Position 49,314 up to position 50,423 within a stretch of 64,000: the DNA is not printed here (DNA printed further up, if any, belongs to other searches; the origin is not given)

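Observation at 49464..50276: GNAT acetyltransferase fused to a single SSB-type OB fold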

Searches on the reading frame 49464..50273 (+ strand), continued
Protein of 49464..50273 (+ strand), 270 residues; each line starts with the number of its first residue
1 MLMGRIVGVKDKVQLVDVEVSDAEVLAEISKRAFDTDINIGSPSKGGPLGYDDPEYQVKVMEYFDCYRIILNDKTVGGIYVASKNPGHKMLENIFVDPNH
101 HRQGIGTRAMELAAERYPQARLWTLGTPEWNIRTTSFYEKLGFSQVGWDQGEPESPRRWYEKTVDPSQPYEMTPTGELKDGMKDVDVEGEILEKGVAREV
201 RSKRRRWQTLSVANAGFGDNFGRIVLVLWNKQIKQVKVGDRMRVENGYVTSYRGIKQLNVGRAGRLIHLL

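Call 29: search_protein_families(library=pfam, proteins=[P0128, P0129, P0133, P0138, P0145, P0154, P0164, P0172, P0212, P0263], max_evalue=0.01)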
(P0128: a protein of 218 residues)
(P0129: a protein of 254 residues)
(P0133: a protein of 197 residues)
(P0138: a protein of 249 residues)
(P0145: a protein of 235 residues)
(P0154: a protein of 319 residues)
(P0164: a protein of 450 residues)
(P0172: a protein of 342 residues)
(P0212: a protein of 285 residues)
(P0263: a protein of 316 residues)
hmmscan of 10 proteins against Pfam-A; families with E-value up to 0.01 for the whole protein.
P0128 (218 aa): 2 families
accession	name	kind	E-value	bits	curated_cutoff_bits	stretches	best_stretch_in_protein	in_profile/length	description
PF13508.13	Acetyltransf_7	-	2.4e-06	28.2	27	1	69-140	12-83/84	Acetyltransferase (GNAT) domain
PF00583.31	Acetyltransf_1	-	2.7e-06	28.1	20.7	1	65-139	38-116/116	Acetyltransferase (GNAT) family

P0129 (254 aa): 3 families
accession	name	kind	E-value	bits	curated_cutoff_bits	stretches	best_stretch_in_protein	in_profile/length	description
PF00583.31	Acetyltransf_1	-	1.1e-11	45.5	20.7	1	83-166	24-114/116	Acetyltransferase (GNAT) family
PF13508.13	Acetyltransf_7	-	2.3e-08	34.7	27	1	92-168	5-82/84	Acetyltransferase (GNAT) domain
PF13673.13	Acetyltransf_10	-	0.00026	21.4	23.6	1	89-135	30-72/128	Acetyltransferase (GNAT) domain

P0133 (197 aa): 2 families
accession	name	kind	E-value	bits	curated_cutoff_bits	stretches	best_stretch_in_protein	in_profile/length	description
PF00583.31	Acetyltransf_1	-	4.6e-08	33.8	20.7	1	56-132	35-116/116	Acetyltransferase (GNAT) family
PF13508.13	Acetyltransf_7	-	0.00033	21.4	27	1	59-133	8-83/84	Acetyltransferase (GNAT) domain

P0138 (249 aa): 4 families
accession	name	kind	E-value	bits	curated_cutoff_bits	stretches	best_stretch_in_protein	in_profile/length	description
PF13508.13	Acetyltransf_7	-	7.7e-11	42.7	27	1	58-134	8-84/84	Acetyltransferase (GNAT) domain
PF00583.31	Acetyltransf_1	-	9.3e-10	39.2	20.7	1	43-132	24-116/116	Acetyltransferase (GNAT) family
PF04434.22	SWIM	-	9.9e-09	35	19.6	1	214-243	5-36/38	SWIM zinc finger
PF13673.13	Acetyltransf_10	-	1.2e-07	32.2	23.6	1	48-139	26-114/128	Acetyltransferase (GNAT) domain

P0145 (235 aa): 3 families
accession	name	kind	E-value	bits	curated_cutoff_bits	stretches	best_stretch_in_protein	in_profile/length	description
PF00583.31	Acetyltransf_1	-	3.3e-07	31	20.7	1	56-134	33-115/116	Acetyltransferase (GNAT) family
PF13508.13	Acetyltransf_7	-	3.2e-06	27.9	27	1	58-108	5-55/84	Acetyltransferase (GNAT) domain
PF13673.13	Acetyltransf_10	-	0.0014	19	23.6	1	60-100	35-71/128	Acetyltransferase (GNAT) domain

P0154 (319 aa): 6 families
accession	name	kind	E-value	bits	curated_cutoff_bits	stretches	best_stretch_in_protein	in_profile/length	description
PF00583.31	Acetyltransf_1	-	3.6e-13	50.3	20.7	1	72-149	36-116/116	Acetyltransferase (GNAT) family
PF13508.13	Acetyltransf_7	-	3.6e-13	50.1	27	1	76-151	9-84/84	Acetyltransferase (GNAT) domain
PF00805.28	Pentapeptide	-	1.1e-12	47.7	20.2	1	177-210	6-39/40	Pentapeptide repeats (8 copies)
PF13599.13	Pentapeptide_4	-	1.6e-12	47.7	38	2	177-249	6-78/78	Pentapeptide repeat region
PF13673.13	Acetyltransf_10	-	3.8e-08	33.8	23.6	1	72-154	33-112/128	Acetyltransferase (GNAT) domain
PF08445.16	FR47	-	4.5e-05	23.8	22.1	1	97-154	24-82/86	FR47-like protein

P0164 (450 aa): 4 families
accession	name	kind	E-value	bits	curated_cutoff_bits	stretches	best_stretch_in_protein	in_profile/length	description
PF00583.31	Acetyltransf_1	-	4.6e-11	43.5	20.7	1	337-425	24-116/116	Acetyltransferase (GNAT) family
PF13508.13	Acetyltransf_7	-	5.5e-10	39.9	27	1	349-426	4-83/84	Acetyltransferase (GNAT) domain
PF13673.13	Acetyltransf_10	-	8.5e-07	29.4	23.6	1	336-428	21-110/128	Acetyltransferase (GNAT) domain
PF01841.26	Transglut_core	-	8.8e-06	26.4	23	1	96-153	53-108/108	Transglutaminase-like superfamily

P0172 (342 aa): 2 families
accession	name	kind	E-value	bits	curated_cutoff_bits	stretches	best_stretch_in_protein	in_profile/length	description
PF00583.31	Acetyltransf_1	-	1.1e-06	29.3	20.7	1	54-141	24-115/116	Acetyltransferase (GNAT) family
PF13508.13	Acetyltransf_7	-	5.7e-06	27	27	1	69-141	7-81/84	Acetyltransferase (GNAT) domain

P0212 (285 aa): 4 families
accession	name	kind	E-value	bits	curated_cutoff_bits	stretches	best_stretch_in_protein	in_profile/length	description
PF13508.13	Acetyltransf_7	-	9.8e-11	42.3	27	1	54-134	3-84/84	Acetyltransferase (GNAT) domain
PF00583.31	Acetyltransf_1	-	8.2e-10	39.4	20.7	1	54-132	34-116/116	Acetyltransferase (GNAT) family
PF13673.13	Acetyltransf_10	-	2.9e-05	24.5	23.6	1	46-137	22-112/128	Acetyltransferase (GNAT) domain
PF08445.16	FR47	-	0.00017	21.9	22.1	1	75-136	19-81/86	FR47-like protein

P0263 (316 aa): 7 families
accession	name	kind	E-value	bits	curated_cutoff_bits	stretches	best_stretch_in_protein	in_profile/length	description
PF13508.13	Acetyltransf_7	-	3.4e-10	40.6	27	1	63-143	3-83/84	Acetyltransferase (GNAT) domain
PF00583.31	Acetyltransf_1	-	2.6e-09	37.8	20.7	1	60-142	30-116/116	Acetyltransferase (GNAT) family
PF00805.28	Pentapeptide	-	2.7e-09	36.9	20.2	0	270-296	14-40/40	Pentapeptide repeats (8 copies)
PF13599.13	Pentapeptide_4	-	2.1e-08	34.5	38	1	189-245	2-53/78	Pentapeptide repeat region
PF13673.13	Acetyltransf_10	-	1.4e-06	28.7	23.6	1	55-148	21-113/128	Acetyltransferase (GNAT) domain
PF13576.12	Pentapeptide_3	-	6.1e-05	23.6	27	0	201-242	2-46/48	Pentapeptide repeats (9 copies)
PF04768.19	NAT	-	0.0029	17.8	27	0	58-154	56-150/168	NAT, N-acetyltransferase, of N-acetylglutamate synthase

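Call 40: find_encoding_contigs(protein=P0163, flank=5000, max_places=3)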
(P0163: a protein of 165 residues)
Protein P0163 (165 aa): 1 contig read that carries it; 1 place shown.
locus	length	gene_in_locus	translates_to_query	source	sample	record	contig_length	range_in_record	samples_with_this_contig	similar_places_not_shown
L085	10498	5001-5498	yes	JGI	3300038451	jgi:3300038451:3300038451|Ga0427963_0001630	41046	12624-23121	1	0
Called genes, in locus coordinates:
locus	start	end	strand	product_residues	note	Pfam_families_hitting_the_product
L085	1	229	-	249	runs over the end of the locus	PF13371:TPR_9 (faint), PF13428:TPR_14 (faint), PF13432:TPR_16 (faint), PF00515:TPR_1 (faint), PF07719:TPR_2 (faint), PF13174:TPR_6 (faint)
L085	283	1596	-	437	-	PF01979:Amidohydro_1, PF07969:Amidohydro_3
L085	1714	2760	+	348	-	PF00676:E1_dh, PF02775:TPP_enzyme_C (faint), PF13292:DXP_synthase_N (weak)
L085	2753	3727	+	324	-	PF02779:Transket_pyr, PF02780:Transketolase_C, PF17147:PFOR_II (weak)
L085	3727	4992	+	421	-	PF00364:Biotin_lipoyl, PF25917:BSH_RND (weak), PF02817:E3_binding, PF00198:2-oxoacid_dh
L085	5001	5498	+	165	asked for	PF00583:Acetyltransf_1, PF13673:Acetyltransf_10, PF13508:Acetyltransf_7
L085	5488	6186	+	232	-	PF08713:DNA_alkylation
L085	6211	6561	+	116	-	PF07883:Cupin_2 (weak)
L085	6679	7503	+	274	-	PF21948:LplA-B_cat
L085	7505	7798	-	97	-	PF07045:DUF1330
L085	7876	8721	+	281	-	PF04055:Radical_SAM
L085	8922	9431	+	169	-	-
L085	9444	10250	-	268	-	PF00459:Inositol_P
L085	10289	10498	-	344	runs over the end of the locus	PF01946:Thi4 (faint), PF00890:FAD_binding_2 (faint), PF07992:Pyr_redox_2, PF12831:FAD_oxidored (weak), PF13450:NAD_binding_8 (weak), PF13434:Lys_Orn_oxgnase (weak), PF13738:Pyr_redox_3, PF00070:Pyr_redox (weak), +1 more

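Call 41: find_encoding_contigs(protein=P0139, flank=5000, max_places=3)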
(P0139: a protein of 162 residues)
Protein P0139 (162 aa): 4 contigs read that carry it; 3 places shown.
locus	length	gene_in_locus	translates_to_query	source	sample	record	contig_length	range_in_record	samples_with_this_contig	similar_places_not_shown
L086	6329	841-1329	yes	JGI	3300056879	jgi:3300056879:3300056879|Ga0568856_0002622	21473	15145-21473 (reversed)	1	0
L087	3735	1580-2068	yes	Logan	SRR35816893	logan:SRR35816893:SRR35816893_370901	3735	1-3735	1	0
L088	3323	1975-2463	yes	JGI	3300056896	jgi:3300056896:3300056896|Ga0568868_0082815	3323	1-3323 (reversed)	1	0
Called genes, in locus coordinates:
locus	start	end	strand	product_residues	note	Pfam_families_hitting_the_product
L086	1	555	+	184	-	?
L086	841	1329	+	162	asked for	PF00583:Acetyltransf_1, PF13673:Acetyltransf_10, PF13508:Acetyltransf_7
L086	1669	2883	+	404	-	PF00155:Aminotran_1_2, PF00266:Aminotran_5 (faint)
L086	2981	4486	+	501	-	PF02610:AraA_N, PF24856:AraA_central, PF11762:Arabinose_Iso_C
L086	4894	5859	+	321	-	PF08240:ADH_N (weak), PF00107:ADH_zinc_N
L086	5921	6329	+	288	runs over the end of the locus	PF13559:DUF4129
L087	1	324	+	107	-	?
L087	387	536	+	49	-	-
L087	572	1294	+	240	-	PF00149:Metallophos, PF12850:Metallophos_2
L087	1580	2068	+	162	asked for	PF00583:Acetyltransf_1, PF13673:Acetyltransf_10, PF13508:Acetyltransf_7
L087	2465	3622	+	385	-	PF00155:Aminotran_1_2, PF00266:Aminotran_5 (faint)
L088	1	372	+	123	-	?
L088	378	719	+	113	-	PF11196:DUF2834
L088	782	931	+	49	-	-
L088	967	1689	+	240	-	PF00149:Metallophos, PF12850:Metallophos_2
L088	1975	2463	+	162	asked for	PF00583:Acetyltransf_1, PF13673:Acetyltransf_10, PF13508:Acetyltransf_7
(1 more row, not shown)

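Call 42: find_encoding_contigs(protein=P0140, flank=5000, max_places=2)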
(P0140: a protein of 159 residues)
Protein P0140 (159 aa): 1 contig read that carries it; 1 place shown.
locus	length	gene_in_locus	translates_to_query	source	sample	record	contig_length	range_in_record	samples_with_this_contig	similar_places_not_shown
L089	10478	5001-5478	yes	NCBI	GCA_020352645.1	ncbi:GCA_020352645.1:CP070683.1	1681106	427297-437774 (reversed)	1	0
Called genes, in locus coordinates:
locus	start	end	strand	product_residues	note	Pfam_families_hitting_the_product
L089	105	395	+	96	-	PF01996:F420_ligase (weak)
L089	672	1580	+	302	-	PF00753:Lactamase_B, PF12706:Lactamase_B_2 (weak)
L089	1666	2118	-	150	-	-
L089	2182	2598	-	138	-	-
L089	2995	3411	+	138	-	PF04909:Amidohydro_2 (weak)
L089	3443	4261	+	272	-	PF00316:FBPase, PF00459:Inositol_P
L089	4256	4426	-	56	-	-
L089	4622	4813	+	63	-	-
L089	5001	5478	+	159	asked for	PF00583:Acetyltransf_1, PF13673:Acetyltransf_10, PF13508:Acetyltransf_7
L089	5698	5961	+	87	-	PF09341:Pcc1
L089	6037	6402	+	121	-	PF01920:Prefoldin_2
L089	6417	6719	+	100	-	PF11419:DUF3194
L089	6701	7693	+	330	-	PF01368:DHH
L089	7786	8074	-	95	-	-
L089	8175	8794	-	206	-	PF03477:ATP-cone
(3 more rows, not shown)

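Call 47: search_solved_structures(query=A2, max_evalue=0.01, show_alignments=2)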
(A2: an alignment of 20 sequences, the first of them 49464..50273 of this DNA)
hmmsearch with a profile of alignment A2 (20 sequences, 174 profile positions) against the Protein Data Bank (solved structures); distinct sequences matched with E-value up to 0.01: 55.
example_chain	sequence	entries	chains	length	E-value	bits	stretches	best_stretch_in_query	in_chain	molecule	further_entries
1tiq_A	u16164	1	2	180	2.5e-12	49.7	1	5-143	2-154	Protease synthase and sporulation negative regulatory protein PAI 1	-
8osp_A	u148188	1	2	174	1.3e-11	47.4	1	7-143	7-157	N-acetyltransferase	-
3fnc_A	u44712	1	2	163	5.1e-10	42.2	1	6-144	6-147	Putative acetyltransferase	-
9mto_A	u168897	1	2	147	7.7e-10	41.6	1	58-145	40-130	[Ribosomal protein bS18]-alanine N-acetyltransferase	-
2q7b_A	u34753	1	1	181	7.2e-09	38.4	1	55-147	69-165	Acetyltransferase, GNAT family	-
2ae6_A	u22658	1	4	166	3.7e-07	32.9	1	50-140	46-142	acetyltransferase, GNAT family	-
2atr_A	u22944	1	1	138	4e-07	32.7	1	47-139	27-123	acetyltransferase, GNAT family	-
3pp9_A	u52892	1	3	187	1e-06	31.4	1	59-139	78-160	Putative streptothricin acetyltransferase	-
3owc_A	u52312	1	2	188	1.8e-06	30.6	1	62-146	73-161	Probable acetyltransferase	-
6ao7_A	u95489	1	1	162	2.5e-06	30.2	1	51-139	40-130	Acetyltransferase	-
6wqb_A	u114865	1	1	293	3.3e-06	29.8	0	58-138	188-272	N-terminal acetyltransferase, GNAT family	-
6wqc_A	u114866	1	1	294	3.3e-06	29.8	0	58-138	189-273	N-terminal acetyltransferase, GNAT family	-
4e2a_A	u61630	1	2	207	3.5e-06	29.7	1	4-141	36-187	Putative acetyltransferase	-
8a9o_A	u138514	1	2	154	5.2e-06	29.1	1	55-138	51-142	DpA polyamine acetyltransferase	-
8iym_A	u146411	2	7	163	7.1e-06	28.7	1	57-143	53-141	N-acetyltransferase domain-containing protein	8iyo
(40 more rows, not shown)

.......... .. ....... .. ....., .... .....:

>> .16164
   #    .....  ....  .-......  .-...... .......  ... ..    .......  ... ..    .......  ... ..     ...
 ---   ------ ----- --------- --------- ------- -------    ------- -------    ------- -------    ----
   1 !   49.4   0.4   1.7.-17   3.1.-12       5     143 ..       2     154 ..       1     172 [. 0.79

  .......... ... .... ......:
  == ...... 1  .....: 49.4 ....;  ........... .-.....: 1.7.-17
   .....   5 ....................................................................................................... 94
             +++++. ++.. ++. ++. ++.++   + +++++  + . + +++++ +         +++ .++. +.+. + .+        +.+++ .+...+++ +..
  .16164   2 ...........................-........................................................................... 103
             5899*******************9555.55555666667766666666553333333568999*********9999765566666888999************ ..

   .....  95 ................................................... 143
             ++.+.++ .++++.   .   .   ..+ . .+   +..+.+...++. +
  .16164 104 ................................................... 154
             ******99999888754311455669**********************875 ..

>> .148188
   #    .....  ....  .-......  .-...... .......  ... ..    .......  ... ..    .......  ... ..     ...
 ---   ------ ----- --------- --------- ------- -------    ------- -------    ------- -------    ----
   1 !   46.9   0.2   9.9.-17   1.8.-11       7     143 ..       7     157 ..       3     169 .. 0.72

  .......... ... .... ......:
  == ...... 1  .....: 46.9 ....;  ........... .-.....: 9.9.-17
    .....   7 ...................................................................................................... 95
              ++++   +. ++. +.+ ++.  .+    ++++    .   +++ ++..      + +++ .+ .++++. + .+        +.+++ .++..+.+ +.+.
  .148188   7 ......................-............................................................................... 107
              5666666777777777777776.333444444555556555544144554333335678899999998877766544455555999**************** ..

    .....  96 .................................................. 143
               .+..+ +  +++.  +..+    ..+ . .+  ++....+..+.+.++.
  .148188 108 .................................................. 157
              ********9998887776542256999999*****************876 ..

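Call 48: search_protein_families(library=padloc, proteins=[window:49464-50273:+, P0077, P0138, P0154], max_evalue=0.01)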
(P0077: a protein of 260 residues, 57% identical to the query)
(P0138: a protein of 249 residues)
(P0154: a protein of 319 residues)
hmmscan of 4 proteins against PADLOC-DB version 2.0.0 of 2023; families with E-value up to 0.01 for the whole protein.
window:49464-50273:+ (270 aa): 0 families

P0077 (260 aa): 0 families

P0138 (249 aa): 3 families
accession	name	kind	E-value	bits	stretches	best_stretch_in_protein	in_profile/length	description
PDLC05053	PDC-S62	-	2.2e-10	37.8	1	160-244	8-90/566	-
PDLC02850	DpdE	-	0.00044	16.2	1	161-245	7-87/1282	DpdE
PDLC02842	DpdE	-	0.0045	12.7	1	156-243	29-125/1176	DpdE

P0154 (319 aa): 0 families

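Call 50: find_related_loci(query=A1, collection=viral_contigs, flank=5000)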
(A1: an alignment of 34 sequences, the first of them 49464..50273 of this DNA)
Query A1 (270 aa) in viral_contigs; peptide patterns used: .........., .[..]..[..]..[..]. (x = any residue, [..] = any of these).
27 stretches matched a pattern, but none encodes a relative of the query by tblastn (E <= 1e-3).

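Call 55: find_related_loci(query=A4, collection=metagenome_contigs, flank=6000)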
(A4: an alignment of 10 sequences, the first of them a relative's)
Query A4 (162 aa) in metagenome_contigs; peptide patterns used: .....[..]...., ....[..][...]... (x = any residue, [..] = any of these).
476 stretches matched a pattern; 340 encode a relative of the query (tblastn E <= 1e-3); the best 80 are kept; 80 distinct loci.
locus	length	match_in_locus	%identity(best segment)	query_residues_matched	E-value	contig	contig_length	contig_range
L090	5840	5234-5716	89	1-161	9e-89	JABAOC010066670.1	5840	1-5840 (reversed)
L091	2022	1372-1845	71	1-158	7e-80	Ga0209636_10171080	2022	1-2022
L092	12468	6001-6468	74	7-162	6e-76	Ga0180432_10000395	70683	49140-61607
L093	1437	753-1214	68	1-154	1e-75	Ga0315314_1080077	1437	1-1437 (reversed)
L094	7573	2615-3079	70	1-155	3e-71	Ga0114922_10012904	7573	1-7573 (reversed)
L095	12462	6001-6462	73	1-154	1e-70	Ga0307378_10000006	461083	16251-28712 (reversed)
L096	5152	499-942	69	2-149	6e-70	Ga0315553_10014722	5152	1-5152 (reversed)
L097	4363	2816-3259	69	2-149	4e-70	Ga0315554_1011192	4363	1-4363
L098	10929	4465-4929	65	1-155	6e-69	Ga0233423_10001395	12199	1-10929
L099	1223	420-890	69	2-150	3e-73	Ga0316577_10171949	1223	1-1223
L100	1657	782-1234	70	2-150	1e-70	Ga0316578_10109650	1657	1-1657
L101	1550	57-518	64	1-154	1e-70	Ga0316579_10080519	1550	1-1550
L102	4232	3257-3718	64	1-154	1e-67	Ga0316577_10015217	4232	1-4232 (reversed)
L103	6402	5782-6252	68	2-156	2e-67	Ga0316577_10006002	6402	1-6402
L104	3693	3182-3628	76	2-150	6e-67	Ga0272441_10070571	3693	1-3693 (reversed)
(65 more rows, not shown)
